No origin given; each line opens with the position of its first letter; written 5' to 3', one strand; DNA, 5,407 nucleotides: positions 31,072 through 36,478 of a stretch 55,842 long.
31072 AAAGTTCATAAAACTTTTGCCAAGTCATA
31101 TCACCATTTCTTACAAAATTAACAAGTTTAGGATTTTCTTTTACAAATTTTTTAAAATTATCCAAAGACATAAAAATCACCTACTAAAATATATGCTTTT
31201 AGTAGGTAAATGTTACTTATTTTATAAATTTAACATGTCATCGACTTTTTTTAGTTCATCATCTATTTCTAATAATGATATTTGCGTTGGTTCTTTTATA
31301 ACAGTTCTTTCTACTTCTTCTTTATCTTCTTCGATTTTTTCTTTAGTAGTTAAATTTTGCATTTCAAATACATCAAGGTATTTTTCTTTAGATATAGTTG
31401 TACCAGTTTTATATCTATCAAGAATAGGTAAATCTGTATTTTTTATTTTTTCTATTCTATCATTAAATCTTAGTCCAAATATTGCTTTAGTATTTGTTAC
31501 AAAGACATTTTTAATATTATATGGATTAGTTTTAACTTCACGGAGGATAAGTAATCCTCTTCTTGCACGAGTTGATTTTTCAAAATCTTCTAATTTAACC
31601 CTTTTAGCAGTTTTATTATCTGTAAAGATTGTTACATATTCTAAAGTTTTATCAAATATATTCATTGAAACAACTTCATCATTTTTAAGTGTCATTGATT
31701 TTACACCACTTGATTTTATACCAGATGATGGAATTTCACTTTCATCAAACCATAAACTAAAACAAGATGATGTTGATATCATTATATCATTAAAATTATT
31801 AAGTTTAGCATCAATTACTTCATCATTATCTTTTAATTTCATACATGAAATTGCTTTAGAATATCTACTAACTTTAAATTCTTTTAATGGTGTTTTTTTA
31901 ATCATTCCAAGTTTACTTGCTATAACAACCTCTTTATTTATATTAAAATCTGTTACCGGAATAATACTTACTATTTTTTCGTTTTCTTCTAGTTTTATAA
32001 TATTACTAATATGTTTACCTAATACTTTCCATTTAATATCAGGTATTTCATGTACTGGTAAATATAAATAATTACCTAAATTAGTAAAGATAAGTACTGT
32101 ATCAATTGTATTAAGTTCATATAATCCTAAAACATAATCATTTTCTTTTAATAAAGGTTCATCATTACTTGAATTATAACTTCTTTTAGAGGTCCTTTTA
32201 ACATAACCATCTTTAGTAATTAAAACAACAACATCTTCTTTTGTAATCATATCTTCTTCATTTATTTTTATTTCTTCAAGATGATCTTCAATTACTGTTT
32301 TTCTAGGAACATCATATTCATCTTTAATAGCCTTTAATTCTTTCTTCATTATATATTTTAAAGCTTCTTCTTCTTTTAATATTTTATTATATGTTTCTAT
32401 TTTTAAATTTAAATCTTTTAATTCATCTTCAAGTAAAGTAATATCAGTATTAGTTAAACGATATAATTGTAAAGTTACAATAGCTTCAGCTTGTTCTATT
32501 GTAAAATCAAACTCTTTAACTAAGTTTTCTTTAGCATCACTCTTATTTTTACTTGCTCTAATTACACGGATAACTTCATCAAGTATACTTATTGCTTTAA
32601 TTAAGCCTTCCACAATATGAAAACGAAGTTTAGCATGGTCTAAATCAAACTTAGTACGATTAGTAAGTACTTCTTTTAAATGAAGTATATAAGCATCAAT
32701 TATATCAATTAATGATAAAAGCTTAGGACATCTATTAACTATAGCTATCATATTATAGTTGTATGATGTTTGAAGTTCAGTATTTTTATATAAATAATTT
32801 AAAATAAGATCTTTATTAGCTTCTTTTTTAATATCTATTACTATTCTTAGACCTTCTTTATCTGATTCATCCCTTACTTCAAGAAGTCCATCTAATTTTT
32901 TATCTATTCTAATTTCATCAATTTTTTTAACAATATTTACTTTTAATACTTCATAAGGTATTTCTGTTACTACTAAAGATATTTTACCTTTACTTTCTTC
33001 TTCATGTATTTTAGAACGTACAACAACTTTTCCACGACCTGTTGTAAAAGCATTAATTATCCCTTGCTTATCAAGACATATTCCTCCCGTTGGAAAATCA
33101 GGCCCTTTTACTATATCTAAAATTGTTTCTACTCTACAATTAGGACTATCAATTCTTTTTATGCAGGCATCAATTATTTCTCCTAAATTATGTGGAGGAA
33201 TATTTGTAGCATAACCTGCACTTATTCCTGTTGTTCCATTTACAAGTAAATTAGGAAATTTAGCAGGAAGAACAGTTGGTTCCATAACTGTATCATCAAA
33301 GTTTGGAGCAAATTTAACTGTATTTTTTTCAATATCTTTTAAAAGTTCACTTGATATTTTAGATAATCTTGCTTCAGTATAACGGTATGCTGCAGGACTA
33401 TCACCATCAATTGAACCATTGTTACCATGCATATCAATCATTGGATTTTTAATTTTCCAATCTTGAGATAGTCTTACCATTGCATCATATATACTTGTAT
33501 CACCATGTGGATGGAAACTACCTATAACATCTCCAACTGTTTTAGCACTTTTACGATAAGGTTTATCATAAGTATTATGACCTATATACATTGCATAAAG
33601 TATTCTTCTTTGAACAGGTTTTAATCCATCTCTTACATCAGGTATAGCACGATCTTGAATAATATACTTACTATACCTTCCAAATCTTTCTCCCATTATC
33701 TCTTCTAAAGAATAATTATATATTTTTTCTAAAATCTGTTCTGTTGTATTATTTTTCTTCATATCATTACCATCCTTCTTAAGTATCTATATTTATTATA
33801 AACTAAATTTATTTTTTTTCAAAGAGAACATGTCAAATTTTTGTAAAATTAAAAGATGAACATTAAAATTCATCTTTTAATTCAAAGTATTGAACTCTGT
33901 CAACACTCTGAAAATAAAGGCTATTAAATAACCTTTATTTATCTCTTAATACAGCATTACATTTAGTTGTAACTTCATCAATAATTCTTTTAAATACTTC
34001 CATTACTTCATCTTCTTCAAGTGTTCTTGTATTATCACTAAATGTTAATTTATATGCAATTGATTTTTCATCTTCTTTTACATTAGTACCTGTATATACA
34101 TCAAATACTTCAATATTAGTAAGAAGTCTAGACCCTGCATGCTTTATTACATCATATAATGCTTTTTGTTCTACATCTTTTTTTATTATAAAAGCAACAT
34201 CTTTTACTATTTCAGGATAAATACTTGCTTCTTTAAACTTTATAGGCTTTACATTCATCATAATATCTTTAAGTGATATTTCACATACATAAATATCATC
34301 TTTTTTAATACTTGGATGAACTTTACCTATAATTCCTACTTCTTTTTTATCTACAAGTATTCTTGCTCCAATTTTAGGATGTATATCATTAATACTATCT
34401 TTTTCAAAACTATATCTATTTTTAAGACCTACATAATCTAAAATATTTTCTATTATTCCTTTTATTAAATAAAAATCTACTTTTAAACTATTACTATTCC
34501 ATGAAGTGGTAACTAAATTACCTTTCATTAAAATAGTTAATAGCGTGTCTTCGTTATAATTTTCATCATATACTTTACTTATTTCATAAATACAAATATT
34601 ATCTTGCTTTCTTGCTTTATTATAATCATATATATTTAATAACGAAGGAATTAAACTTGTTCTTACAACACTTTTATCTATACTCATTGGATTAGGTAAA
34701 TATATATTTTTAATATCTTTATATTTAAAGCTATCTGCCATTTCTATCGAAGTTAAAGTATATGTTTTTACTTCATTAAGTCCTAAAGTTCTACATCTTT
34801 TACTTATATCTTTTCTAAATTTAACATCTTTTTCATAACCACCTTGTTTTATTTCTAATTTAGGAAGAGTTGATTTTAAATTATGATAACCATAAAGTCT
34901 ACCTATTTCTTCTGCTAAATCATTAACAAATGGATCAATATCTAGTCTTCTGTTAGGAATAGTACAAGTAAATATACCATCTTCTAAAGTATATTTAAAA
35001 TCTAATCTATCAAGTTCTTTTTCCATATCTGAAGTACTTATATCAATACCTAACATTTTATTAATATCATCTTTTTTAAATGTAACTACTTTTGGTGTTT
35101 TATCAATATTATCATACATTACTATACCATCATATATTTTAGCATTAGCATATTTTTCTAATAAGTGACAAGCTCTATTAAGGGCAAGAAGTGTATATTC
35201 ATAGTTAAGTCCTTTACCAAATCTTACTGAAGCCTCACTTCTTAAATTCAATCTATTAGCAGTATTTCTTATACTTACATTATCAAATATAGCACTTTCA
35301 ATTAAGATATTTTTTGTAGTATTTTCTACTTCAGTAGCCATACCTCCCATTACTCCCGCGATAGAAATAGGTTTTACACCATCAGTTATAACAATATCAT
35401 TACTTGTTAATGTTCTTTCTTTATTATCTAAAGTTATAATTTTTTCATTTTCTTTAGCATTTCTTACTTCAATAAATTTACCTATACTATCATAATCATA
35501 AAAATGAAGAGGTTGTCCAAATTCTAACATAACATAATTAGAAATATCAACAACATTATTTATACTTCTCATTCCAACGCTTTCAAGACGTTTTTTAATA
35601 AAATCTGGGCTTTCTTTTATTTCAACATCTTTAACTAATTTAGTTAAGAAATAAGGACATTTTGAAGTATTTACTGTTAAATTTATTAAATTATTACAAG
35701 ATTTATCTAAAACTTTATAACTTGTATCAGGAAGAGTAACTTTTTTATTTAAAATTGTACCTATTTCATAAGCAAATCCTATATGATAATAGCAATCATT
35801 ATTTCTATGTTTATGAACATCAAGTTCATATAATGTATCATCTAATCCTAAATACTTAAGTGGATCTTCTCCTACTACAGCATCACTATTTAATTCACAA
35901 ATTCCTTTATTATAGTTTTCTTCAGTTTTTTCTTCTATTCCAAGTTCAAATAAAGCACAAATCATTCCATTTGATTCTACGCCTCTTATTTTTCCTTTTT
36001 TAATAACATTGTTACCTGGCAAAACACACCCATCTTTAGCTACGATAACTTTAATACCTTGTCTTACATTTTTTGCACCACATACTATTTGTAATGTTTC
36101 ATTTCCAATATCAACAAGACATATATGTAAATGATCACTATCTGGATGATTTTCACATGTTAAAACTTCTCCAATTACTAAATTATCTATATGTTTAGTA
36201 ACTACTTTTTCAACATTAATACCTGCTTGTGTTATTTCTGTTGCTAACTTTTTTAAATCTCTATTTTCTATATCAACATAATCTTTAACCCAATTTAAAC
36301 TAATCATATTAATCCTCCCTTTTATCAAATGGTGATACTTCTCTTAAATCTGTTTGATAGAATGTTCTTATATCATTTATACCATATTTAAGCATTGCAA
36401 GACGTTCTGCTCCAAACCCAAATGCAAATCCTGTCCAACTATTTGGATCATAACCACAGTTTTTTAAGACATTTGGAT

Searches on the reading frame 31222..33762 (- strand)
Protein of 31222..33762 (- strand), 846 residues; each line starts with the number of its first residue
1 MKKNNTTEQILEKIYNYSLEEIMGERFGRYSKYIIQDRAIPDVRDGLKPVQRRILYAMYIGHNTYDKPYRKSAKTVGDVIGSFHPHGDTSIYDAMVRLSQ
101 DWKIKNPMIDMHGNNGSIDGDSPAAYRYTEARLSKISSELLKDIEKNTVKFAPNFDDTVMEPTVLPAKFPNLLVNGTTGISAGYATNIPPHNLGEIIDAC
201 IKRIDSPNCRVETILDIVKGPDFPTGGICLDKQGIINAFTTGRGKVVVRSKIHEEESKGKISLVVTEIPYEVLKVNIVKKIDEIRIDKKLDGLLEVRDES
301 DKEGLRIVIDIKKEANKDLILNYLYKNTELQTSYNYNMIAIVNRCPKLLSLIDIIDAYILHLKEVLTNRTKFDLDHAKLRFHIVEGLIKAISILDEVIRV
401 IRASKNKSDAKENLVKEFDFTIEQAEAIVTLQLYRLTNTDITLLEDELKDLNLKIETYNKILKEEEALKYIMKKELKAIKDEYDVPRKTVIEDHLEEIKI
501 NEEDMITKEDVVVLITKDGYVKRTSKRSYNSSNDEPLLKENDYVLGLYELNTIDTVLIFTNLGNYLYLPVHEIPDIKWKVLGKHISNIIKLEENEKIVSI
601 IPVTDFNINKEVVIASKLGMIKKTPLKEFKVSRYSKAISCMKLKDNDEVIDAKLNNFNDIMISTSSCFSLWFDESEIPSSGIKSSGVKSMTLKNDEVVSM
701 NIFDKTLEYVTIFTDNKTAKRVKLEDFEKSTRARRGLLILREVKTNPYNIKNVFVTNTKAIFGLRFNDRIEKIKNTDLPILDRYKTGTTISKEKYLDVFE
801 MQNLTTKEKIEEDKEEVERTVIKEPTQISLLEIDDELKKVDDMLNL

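Call 46: search_protein_families(library=pfam, proteins=[window:31222-33762:-], max_evalue=0.0001)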
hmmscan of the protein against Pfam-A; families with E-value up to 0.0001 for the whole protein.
window:31222-33762:- (846 aa): 2 families
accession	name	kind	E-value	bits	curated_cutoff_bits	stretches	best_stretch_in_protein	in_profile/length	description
PF00521.26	DNA_topoisoIV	-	2.4e-154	514.8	31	1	38-477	1-432/432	DNA gyrase/topoisomerase IV, subunit A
PF03989.18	DNA_gyraseA_C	-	3.5e-30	103.6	27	2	611-654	2-46/48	DNA gyrase C-terminal domain, beta-propeller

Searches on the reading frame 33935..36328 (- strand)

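Call 46: search_protein_families(library=pfam, proteins=[window:33935-36328:-], max_evalue=0.0001)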
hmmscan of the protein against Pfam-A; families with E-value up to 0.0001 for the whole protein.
window:33935-36328:- (797 aa): 5 families
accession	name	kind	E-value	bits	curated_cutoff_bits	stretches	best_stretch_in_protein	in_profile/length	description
PF03483.22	B3_4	-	6.8e-66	221.6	29.3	1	223-395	1-174/174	B3/4 domain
PF17759.6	tRNA_synthFbeta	-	6.1e-50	170.1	22.4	1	485-676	2-199/214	Phenylalanyl tRNA synthetase beta chain CLM domain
PF03147.19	FDX-ACB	-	1.2e-26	93.4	31.1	1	702-795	1-94/94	Ferredoxin-fold anticodon binding domain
PF01588.26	tRNA_bind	-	2.7e-23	82.3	27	1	50-154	1-95/96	Putative tRNA binding domain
PF03484.21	B5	-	1.1e-15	58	28.6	1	415-481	1-67/67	tRNA synthetase B5 domain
